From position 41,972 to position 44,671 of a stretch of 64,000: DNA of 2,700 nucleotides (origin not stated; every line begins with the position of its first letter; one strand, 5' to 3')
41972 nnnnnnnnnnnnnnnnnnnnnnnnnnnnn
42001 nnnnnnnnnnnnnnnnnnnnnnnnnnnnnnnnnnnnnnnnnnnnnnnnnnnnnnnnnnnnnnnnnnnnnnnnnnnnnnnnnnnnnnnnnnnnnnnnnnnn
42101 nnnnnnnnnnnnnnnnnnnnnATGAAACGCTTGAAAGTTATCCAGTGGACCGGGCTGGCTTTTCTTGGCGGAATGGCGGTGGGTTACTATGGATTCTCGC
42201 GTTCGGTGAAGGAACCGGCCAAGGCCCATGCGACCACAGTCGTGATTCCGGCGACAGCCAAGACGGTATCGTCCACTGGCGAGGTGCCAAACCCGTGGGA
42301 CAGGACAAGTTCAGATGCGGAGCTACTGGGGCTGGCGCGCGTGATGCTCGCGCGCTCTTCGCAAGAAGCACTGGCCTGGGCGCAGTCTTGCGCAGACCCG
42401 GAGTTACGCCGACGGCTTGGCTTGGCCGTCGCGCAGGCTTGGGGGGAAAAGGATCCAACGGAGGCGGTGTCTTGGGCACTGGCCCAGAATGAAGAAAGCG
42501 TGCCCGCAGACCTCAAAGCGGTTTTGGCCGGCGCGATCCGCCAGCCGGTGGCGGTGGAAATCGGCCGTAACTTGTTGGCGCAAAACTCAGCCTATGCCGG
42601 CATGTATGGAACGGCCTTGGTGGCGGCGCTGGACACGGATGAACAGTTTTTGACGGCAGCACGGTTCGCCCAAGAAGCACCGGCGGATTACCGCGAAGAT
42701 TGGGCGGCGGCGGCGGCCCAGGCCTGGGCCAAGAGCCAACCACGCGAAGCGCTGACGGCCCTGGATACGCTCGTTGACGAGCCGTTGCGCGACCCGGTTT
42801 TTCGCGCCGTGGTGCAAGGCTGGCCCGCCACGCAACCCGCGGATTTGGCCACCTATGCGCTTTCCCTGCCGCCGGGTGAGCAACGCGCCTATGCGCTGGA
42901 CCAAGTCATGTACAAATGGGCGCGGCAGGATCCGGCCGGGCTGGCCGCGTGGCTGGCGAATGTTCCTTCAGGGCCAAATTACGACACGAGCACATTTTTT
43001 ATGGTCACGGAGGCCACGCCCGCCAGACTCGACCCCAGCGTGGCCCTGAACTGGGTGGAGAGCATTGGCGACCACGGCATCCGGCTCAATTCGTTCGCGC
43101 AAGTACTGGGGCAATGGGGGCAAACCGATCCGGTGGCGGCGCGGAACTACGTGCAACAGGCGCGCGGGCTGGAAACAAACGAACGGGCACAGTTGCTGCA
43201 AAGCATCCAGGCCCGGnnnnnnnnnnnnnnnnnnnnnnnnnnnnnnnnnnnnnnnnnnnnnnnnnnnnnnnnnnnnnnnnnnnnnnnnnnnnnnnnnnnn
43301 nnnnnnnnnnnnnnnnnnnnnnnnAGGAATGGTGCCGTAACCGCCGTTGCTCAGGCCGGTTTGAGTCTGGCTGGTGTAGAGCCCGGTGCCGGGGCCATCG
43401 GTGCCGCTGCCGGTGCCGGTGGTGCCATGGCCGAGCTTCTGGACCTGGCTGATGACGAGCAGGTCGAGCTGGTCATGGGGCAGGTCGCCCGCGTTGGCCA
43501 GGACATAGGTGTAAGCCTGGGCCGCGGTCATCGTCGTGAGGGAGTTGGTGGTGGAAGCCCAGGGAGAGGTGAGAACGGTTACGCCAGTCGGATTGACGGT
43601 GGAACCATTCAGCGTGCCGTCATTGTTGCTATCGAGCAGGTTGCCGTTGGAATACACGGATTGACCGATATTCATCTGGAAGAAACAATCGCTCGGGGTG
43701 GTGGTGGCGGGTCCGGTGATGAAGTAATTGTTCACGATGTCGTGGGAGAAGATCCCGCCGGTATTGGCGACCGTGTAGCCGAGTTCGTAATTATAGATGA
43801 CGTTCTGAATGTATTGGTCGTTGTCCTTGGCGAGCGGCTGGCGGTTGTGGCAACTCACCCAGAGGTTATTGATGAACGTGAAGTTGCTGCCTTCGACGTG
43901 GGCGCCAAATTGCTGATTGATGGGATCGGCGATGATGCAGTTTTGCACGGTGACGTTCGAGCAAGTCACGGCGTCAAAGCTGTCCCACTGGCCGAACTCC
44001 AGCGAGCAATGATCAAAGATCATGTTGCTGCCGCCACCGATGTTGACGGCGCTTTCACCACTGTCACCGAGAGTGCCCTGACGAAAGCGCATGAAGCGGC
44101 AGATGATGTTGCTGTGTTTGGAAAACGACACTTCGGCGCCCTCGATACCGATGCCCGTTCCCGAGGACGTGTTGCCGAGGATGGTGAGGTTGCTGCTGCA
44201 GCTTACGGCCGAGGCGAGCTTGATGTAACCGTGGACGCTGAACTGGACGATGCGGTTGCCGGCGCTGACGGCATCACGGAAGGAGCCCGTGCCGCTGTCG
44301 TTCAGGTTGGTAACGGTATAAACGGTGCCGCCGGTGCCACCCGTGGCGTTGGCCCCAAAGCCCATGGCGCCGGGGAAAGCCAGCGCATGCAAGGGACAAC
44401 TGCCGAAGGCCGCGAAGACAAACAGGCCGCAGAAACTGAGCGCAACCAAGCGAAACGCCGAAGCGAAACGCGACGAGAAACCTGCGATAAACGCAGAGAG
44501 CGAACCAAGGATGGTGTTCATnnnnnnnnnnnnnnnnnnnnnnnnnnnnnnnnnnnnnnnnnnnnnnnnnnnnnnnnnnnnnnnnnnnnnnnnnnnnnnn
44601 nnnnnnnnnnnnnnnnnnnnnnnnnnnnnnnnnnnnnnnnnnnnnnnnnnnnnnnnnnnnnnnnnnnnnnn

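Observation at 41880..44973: A 2.9-kb insertion (helical-repeat protein + pectate lyase) is bracketed by two copies of the same gene end that differ only synonymously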

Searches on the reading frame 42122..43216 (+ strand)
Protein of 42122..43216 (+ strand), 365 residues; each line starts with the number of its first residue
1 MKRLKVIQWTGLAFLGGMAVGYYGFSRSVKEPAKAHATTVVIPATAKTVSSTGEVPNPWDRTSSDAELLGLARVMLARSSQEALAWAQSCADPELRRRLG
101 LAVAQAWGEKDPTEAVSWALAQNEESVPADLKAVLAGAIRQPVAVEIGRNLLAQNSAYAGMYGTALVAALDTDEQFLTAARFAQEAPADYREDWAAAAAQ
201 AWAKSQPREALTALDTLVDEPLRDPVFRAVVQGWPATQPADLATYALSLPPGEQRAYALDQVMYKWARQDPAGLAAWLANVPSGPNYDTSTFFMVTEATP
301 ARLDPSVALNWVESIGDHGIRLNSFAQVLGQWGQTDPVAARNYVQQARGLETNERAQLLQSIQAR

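Call 8: search_protein_families(library=pfam, proteins=[window:42122-43216:+], max_evalue=0.01)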
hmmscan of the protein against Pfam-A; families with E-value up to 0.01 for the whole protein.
window:42122-43216:+ (365 aa): 0 families

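Call 9: search_protein_families(library=ncbifam, proteins=[window:42122-43216:+], max_evalue=0.01)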
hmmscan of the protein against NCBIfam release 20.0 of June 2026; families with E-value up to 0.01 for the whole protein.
window:42122-43216:+ (365 aa): 0 families

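Call 37: list_cluster_members(proteins=[P0001, P0049, window:42122-43216:+, window:44973-46028:-, P0002, P0051, P0052])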
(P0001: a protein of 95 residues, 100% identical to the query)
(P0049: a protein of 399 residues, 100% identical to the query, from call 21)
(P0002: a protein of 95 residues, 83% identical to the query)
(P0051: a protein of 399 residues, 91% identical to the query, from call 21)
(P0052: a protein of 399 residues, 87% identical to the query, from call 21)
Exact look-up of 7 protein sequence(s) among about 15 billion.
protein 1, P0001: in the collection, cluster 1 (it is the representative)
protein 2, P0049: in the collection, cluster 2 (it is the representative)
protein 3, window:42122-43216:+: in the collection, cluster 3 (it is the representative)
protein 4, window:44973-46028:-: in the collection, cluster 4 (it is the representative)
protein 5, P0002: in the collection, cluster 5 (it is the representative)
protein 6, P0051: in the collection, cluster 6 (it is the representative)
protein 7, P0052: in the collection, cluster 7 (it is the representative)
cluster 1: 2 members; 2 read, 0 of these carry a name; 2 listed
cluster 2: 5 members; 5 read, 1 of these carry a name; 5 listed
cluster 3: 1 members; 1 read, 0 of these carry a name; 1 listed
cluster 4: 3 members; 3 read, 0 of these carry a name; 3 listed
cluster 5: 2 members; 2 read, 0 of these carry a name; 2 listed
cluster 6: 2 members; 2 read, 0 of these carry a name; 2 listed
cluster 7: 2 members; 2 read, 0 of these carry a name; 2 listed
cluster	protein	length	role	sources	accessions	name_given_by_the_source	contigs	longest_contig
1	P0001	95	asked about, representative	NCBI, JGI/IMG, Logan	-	-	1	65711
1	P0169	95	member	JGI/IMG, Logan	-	-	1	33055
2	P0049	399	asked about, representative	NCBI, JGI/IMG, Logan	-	-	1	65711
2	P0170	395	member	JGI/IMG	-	hypothetical protein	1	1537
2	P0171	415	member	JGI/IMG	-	-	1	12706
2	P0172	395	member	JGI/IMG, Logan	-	-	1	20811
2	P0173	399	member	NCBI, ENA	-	-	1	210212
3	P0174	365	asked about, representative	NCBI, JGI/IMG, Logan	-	-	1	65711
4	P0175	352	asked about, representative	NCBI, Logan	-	-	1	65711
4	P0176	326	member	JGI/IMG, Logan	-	-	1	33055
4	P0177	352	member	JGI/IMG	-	-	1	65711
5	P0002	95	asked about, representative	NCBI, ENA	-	-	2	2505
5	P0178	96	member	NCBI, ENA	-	-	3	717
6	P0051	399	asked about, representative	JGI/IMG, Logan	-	-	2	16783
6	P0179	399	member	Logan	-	-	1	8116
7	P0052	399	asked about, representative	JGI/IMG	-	-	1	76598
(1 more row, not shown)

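Call 54: search_solved_structures(query=window:42122-43216:+, max_evalue=1)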
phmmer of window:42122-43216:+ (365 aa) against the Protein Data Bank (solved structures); distinct sequences matched with E-value up to 1: 1.
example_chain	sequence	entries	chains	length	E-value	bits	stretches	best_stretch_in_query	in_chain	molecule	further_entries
2o7g_A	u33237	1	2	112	0.55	12.7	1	236-320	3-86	Probable RNA polymerase sigma-C factor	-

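Call 63: find_homologous_proteins(query=window:42122-43216:+, max_evalue=0.00001)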
Query window:42122-43216:+ (365 aa): 28 proteins with E <= 0.00001 among 8000 candidates.
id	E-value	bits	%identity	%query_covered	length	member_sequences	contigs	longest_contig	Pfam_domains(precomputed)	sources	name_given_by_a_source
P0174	4.2e-235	798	100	100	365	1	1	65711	-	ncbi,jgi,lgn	-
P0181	1.7e-169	582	73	99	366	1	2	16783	-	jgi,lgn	-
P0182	1.9e-160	552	72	99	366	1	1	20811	-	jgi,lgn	-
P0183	6.2e-151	521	70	95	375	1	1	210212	-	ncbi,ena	-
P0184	3.1e-133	463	77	74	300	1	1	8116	-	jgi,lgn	-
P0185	1.2e-43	168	42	60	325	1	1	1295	-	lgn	-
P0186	2.0e-25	108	31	40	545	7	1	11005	-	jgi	jgi:GrpB-like predicted nucleotidyltransferase (UPF0157 family)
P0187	1.5e-22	99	28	66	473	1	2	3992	-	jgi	-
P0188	1.0e-21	96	32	53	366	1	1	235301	-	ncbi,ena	-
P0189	2.6e-19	88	27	73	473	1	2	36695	-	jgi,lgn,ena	-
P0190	6.2e-19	87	32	28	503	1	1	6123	-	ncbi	ncbi:MAG: hypothetical protein ABSH19_04240, partial [Opitutales bacterium]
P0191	1.4e-16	79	27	41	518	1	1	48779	-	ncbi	-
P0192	2.9e-16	78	28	74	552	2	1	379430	-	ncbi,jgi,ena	-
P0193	1.7e-15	75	29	45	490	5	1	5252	-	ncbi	ncbi:MAG: hypothetical protein ACI9MB_004062 [Verrucomicrobiales bacterium]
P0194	1.9e-15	75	27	71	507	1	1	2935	-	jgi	jgi:hypothetical protein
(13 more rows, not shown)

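Call 64: find_encoding_contigs(protein=P0184, flank=10000, max_places=4)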
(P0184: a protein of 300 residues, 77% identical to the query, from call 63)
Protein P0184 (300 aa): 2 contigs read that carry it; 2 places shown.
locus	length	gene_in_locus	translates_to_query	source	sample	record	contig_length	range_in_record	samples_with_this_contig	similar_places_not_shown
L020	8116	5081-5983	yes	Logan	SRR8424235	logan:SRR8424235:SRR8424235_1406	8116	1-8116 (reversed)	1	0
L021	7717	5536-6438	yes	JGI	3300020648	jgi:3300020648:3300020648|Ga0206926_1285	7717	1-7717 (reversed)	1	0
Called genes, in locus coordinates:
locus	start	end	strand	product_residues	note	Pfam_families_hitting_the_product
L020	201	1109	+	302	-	-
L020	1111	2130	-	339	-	PF00490:ALAD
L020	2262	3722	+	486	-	PF01406:tRNA-synt_1e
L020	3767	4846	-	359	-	-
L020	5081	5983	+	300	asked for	-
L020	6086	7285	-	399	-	-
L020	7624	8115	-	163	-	?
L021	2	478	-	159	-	?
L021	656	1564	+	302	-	-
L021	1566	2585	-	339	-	PF00490:ALAD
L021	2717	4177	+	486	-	PF01406:tRNA-synt_1e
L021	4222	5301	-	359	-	-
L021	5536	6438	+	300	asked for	-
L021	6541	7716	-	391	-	?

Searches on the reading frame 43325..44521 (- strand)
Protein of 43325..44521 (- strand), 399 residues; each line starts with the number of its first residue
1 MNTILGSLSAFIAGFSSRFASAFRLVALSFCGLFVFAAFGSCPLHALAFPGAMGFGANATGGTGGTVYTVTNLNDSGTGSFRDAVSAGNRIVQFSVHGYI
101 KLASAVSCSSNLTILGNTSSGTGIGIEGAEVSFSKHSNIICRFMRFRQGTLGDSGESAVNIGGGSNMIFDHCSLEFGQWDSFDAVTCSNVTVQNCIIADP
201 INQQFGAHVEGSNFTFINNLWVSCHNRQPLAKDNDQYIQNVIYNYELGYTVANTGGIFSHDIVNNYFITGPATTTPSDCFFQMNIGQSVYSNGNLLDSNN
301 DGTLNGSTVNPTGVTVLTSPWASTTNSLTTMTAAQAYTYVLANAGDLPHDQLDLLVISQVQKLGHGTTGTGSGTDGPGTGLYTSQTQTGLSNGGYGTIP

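Call 8: search_protein_families(library=pfam, proteins=[window:43325-44521:-], max_evalue=0.01)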
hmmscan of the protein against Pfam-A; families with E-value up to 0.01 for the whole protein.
window:43325-44521:- (399 aa): 0 families

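Call 9: search_protein_families(library=ncbifam, proteins=[window:43325-44521:-], max_evalue=0.01)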
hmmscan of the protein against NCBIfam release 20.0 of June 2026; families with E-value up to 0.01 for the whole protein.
window:43325-44521:- (399 aa): 1 family
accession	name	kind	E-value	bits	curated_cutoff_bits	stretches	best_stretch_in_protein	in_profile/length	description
NF041900.1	pec_ly_PelZ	equivalog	2.3e-13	49.8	840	1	46-199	25-195/422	pectate lyase PelZ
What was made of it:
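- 43322..44521 (-): 399-aa PL1-like pectate lyase with a hydrophobic N-terminus (secretion is inferred). NCBIfam PelZ E 2e-13, far below its curated cutoff (call 9).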

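Call 21: find_homologous_proteins(query=window:43325-44521:-, max_evalue=1e-10)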
Query window:43325-44521:- (399 aa): 1527 proteins with E <= 1e-10 among 8000 candidates; the best 120 are listed.
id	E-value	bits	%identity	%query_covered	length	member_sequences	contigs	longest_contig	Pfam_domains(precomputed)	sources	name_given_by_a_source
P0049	1.0e-262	889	100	100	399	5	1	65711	-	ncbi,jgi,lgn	-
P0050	1.3e-242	823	92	100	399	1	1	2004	-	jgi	-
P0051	1.6e-238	809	91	100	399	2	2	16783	-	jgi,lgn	-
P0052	1.6e-227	773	87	100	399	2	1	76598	-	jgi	-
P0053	1.6e-165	569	71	93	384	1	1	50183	-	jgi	jgi:hypothetical protein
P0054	6.4e-161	554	66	100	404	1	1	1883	-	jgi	jgi:hypothetical protein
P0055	4.0e-159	548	68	93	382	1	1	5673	-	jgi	jgi:hypothetical protein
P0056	3.5e-156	538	68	96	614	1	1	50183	PF14200.13,PF00652.29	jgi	jgi:hypothetical protein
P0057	2.0e-152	526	63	100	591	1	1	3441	PF16990.12,PF03422.22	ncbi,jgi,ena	jgi:hypothetical protein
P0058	1.9e-146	506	63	100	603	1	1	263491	PF14200.13,PF00652.29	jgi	jgi:hypothetical protein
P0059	2.4e-144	499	63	96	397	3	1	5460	-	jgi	jgi:hypothetical protein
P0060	6.5e-131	455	60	94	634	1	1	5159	-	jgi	jgi:hypothetical protein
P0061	2.8e-130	453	67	82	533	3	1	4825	PF14200.13,PF00652.29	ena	-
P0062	2.9e-130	453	62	91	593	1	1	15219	-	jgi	jgi:hypothetical protein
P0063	3.6e-130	453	60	95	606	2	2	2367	-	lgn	-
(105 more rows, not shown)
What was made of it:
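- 43322..44521 (-): There are 1527 homologues, many named polysaccharide lyase family 1 (call 21).
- On Polysaccharide lyase family 1 (cargo enzyme): 57-63% identity to proteins named PL1 (call 21).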

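Call 22: find_encoding_contigs(protein=P0051, flank=10000, max_places=4)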
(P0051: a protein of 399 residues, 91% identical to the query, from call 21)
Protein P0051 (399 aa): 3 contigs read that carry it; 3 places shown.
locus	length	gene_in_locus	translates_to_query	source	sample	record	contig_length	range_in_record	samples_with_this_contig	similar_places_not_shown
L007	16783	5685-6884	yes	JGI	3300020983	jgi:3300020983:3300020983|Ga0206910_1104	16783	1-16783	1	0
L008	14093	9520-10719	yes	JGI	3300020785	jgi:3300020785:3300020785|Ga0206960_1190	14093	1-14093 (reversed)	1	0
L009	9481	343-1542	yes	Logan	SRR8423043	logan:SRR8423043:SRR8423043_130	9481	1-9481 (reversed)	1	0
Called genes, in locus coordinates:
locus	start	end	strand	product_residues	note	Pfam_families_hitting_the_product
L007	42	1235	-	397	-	PF08450:SGL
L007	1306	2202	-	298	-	PF00348:polyprenyl_synt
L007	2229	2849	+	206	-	PF13197:DUF4013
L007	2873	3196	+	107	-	PF09723:Zn_ribbon_8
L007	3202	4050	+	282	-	-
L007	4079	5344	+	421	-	-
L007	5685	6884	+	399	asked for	-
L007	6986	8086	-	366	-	-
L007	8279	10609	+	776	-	-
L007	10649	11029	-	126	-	PF01850:PIN (weak)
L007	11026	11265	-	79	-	PF21983:NikA-like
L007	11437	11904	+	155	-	-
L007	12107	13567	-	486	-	PF01406:tRNA-synt_1e, PF09334:tRNA-synt_1g (faint)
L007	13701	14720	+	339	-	PF00490:ALAD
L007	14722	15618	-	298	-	-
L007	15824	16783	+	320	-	?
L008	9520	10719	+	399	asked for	-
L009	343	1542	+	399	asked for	-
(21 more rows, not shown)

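Call 23: find_encoding_contigs(protein=P0052, flank=10000, max_places=4)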
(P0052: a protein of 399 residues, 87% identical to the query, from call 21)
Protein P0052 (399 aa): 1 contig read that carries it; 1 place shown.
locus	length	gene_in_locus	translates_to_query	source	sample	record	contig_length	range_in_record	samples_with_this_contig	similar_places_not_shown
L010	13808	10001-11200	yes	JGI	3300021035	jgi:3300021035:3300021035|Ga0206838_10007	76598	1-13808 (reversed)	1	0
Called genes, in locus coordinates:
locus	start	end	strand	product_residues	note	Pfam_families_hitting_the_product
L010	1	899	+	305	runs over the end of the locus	-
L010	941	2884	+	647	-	PF08238:Sel1, PF20308:TPR-S (faint), PF08238:Sel1, PF00089:Trypsin, PF13365:Trypsin_2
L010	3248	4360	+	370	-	PF03739:LptF_LptG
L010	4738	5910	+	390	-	PF17785:PUA_3, PF10672:Methyltrans_SAM, PF03602:Cons_hypoth95 (weak), PF05175:MTS (weak), PF06325:PrmA (weak), PF09445:Methyltransf_15 (weak), PF13649:Methyltransf_25, PF13847:Methyltransf_31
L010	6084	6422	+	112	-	PF00543:P-II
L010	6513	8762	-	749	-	PF14686:fn3_3, PF14683:CBM-like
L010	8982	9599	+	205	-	PF00230:MIP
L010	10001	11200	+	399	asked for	-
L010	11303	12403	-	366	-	-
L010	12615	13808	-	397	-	?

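Call 24: find_encoding_contigs(protein=P0050, flank=10000, max_places=4)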
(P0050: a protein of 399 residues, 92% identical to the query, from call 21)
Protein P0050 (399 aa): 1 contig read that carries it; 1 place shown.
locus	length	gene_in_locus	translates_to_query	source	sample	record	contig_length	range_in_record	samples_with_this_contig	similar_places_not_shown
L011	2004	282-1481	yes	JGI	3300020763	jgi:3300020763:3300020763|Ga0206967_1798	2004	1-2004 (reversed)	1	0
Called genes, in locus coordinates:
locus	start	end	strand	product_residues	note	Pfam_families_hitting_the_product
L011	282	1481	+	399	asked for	-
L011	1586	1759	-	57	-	-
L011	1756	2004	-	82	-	?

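Call 53: search_solved_structures(query=window:43325-44521:-, max_evalue=0.001)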
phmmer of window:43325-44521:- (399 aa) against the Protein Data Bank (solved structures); distinct sequences matched with E-value up to 0.001: 2.
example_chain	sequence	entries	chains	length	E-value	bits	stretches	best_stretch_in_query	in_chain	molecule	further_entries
9buj_A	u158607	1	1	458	2.7e-21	79.3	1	46-299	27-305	Pectate lyase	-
6fi2_A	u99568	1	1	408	3.6e-06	29.6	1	41-149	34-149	VexL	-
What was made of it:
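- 43322..44521 (-): PDB pectate lyase 9buj E 2.7e-21 (call 53).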
